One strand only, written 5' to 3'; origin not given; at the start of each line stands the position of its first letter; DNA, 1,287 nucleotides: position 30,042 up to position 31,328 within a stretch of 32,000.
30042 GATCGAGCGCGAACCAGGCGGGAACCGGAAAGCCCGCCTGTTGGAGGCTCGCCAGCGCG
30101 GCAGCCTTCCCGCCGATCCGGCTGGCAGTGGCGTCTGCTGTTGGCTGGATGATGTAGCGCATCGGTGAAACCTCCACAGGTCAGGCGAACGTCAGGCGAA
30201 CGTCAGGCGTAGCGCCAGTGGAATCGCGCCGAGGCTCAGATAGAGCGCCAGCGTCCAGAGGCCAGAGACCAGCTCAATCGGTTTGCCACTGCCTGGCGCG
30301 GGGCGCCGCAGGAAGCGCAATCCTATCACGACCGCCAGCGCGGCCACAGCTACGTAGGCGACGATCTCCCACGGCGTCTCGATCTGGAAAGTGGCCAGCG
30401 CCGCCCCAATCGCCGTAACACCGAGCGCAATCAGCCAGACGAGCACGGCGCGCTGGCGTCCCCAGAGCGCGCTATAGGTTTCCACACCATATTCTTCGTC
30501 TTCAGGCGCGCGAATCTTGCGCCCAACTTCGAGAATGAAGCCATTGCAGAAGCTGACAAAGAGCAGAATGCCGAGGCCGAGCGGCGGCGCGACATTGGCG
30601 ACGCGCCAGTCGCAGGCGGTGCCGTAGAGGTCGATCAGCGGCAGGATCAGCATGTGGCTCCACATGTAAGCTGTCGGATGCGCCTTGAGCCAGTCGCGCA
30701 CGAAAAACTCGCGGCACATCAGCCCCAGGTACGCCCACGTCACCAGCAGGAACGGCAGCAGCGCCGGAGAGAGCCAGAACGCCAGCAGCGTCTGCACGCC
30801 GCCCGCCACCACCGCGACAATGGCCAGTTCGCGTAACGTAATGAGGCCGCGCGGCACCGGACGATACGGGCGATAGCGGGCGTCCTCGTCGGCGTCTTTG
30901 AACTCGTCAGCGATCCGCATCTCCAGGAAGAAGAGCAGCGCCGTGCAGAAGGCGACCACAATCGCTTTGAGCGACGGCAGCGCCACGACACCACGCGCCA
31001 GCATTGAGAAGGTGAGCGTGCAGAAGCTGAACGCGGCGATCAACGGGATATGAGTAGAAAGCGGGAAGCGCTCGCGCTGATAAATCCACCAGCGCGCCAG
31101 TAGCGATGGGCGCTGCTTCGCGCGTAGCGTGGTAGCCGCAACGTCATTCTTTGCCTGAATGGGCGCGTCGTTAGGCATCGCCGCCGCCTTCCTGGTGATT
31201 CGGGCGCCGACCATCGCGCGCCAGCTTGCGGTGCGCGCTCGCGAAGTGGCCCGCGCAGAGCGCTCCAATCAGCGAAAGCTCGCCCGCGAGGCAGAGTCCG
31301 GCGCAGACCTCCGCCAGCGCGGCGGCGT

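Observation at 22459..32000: Seven-gene translationally coupled operon (HMGR-like, UbiA PT, RPH-type dikinase, BtaA-like DUF3419, polyprenol-kinase-like, GNAT, acyl-adenylate ligase): candidate undescribed lipid/isoprenoid pathway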

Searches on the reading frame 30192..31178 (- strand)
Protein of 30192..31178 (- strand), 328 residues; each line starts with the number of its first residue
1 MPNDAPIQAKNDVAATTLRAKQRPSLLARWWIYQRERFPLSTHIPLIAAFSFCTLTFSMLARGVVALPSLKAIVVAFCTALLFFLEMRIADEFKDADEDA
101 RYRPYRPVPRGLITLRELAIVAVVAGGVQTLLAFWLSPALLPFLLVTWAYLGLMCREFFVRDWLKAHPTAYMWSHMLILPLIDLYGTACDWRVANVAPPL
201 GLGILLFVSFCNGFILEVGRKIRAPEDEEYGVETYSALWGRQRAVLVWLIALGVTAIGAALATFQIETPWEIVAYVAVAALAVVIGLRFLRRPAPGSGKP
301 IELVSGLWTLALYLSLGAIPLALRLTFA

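Call 7: search_protein_families(library=pfam, proteins=[window:30192-31178:-], max_evalue=0.01)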
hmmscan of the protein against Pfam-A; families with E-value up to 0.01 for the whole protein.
window:30192-31178:- (328 aa): 1 family
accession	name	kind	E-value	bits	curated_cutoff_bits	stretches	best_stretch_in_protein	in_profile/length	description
PF01040.23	UbiA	-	3.6e-14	53.1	34.2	1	54-296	5-238/250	UbiA prenyltransferase family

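Call 8: search_protein_families(library=ncbifam, proteins=[window:30192-31178:-], max_evalue=0.01)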
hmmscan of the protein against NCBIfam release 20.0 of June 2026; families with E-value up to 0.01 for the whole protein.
window:30192-31178:- (328 aa): 9 families
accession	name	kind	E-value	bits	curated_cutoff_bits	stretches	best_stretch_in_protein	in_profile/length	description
NF010118.0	PRK13592.1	equivalog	8.9e-24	84.4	443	1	28-279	3-253/299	prenyltransferase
NF004617.0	PRK05951.1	equivalog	1.1e-18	67.5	239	1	55-293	33-278/306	prenyltransferase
NF009523.0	PRK12884.1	equivalog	2e-09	37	269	1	59-149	23-115/279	prenyltransferase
NF009522.0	PRK12883.1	equivalog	1.5e-06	27.9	353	1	66-293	32-247/279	geranylgeranylglycerol-phosphate geranylgeranyltransferase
NF005742.0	PRK07566.1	equivalog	3.8e-06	26.2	313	1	84-294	79-285/315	chlorophyll synthase ChlG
TIGR01476.1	chlor_syn_BchG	subfamily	7.8e-06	25.5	212.3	1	85-282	52-242/283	(bacterio)chlorophyll synthase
NF009521.0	PRK12882.1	equivalog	0.00044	19.6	296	1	51-285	21-244/280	geranylgeranylglycerol-phosphate geranylgeranyltransferase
TIGR00751.1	menA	equivalog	0.001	18.6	102.15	0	57-128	18-92/284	1,4-dihydroxy-2-naphthoate octaprenyltransferase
NF045897.1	SCO3242_trans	equivalog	0.0031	17.1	260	1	73-125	34-85/287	SCO3242 family prenyltransferase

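Call 11: find_encoding_contigs(protein=window:30192-31178:-, flank=10000, max_places=6)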
Protein window:30192-31178:- (328 aa): no gene with exactly this product is on record in the collection.

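Call 42: search_solved_structures(query=window:30192-31178:-, max_evalue=1)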
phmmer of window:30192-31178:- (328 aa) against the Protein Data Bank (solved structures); distinct sequences matched with E-value up to 1: 3.
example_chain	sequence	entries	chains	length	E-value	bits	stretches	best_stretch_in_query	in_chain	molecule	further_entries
9sas_C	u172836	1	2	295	0.0066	18.8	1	70-295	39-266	Chlorophyll a synthase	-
9sau_C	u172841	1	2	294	0.0067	18.7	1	70-295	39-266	Chlorophyll a synthase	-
6m31_A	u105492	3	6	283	0.084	15.1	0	67-144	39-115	Digeranylgeranylglyceryl phosphate synthase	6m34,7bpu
